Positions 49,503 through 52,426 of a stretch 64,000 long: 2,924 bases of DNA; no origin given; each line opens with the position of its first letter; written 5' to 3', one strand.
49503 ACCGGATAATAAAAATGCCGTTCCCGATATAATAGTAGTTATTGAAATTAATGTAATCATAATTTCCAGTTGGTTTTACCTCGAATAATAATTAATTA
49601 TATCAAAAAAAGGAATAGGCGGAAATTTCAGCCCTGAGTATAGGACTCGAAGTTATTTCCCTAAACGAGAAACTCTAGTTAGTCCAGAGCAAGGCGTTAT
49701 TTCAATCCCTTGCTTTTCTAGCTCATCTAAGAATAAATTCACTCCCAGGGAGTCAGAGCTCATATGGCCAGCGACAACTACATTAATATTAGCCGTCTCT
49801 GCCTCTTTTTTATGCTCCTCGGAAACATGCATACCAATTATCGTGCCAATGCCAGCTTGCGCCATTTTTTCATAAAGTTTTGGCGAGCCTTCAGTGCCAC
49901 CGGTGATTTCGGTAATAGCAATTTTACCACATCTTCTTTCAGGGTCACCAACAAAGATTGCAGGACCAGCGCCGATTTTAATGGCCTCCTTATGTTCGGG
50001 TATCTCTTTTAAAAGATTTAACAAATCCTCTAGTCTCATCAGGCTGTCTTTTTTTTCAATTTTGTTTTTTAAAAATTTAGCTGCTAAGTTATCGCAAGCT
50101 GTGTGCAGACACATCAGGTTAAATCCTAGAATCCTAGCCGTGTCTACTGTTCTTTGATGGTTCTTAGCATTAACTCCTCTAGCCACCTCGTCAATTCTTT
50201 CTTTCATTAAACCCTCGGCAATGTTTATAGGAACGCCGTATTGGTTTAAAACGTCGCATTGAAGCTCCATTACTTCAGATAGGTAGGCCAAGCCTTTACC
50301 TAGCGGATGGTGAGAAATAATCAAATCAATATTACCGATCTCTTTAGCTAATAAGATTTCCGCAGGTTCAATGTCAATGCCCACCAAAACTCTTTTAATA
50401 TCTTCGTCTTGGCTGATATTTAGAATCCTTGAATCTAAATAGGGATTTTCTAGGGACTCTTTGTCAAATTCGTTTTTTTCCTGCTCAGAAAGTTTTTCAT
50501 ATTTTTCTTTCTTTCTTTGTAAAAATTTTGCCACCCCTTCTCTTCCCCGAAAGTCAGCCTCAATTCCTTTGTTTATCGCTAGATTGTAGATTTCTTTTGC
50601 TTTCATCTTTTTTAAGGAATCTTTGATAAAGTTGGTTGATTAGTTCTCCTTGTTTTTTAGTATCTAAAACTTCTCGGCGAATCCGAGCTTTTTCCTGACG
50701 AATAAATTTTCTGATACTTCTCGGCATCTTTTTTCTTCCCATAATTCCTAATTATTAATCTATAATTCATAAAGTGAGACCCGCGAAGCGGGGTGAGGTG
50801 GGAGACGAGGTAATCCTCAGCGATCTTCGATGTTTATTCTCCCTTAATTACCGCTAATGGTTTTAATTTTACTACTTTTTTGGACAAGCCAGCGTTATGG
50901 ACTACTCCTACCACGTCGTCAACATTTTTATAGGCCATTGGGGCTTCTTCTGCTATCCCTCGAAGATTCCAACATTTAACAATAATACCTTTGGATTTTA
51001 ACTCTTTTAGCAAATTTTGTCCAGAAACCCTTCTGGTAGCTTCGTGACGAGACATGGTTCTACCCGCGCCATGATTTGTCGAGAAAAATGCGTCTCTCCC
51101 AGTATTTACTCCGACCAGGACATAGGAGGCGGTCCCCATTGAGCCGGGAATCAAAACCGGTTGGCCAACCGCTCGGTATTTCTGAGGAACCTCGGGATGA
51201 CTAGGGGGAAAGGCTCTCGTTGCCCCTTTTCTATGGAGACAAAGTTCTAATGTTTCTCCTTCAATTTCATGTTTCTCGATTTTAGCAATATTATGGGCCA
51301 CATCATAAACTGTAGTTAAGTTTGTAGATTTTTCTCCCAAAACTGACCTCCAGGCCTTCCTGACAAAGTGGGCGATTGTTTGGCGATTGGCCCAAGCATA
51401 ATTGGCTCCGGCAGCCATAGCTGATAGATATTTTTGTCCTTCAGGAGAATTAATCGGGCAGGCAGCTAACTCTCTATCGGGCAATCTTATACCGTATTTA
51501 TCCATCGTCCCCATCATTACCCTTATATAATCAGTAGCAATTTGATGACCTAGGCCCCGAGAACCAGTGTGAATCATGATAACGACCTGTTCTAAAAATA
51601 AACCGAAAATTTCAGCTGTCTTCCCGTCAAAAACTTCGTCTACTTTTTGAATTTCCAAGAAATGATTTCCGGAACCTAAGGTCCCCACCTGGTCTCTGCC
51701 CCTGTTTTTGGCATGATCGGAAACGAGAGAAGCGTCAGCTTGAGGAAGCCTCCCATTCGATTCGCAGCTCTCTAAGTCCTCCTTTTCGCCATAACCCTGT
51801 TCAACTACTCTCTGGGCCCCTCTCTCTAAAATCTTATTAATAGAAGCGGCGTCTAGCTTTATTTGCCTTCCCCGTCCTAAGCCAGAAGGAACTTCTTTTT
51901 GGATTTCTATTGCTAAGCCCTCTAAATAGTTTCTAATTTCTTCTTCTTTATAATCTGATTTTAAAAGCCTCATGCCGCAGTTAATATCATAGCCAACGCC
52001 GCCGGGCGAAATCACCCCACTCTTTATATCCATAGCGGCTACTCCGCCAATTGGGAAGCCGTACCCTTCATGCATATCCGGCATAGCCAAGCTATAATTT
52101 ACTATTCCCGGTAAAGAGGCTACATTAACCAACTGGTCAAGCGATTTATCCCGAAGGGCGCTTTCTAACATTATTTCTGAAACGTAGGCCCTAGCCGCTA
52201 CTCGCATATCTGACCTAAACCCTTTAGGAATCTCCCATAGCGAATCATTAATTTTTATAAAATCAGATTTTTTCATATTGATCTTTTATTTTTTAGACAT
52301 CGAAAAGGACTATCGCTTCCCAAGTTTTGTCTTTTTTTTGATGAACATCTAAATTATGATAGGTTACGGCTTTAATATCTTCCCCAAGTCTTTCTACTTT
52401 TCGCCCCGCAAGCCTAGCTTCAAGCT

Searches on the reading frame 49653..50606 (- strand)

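Call 11: search_protein_families(library=pfam, proteins=[window:49653-50606:-], max_evalue=0.001)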
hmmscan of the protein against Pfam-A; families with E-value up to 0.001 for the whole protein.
window:49653-50606:- (317 aa): 1 family
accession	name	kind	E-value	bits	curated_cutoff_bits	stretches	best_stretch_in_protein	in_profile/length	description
PF01784.24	DUF34_NIF3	-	1.5e-11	44.8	23.4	1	64-298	29-237/256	Duf34/NIF3 (NGG1p interacting factor 3)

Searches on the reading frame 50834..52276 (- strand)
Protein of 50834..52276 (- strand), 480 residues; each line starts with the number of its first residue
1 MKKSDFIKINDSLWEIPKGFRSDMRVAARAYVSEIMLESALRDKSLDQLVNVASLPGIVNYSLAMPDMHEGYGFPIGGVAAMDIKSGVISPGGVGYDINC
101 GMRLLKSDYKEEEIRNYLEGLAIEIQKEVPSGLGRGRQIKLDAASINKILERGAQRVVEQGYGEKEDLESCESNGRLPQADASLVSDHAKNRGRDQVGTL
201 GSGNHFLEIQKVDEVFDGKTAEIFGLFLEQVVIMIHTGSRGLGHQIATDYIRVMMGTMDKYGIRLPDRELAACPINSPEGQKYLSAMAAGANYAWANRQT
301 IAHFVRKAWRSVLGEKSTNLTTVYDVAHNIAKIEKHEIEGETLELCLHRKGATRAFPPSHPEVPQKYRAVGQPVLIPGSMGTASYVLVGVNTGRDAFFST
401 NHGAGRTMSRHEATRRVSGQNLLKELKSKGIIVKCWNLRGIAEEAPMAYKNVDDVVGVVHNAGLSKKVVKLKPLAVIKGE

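Call 11: search_protein_families(library=pfam, proteins=[window:50834-52276:-], max_evalue=0.001)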
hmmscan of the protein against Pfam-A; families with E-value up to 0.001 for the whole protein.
window:50834-52276:- (480 aa): 1 family
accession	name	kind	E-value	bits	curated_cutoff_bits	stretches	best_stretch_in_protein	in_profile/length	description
PF01139.22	RtcB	-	1.4e-173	578.5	27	1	48-479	1-426/426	tRNA-splicing ligase RtcB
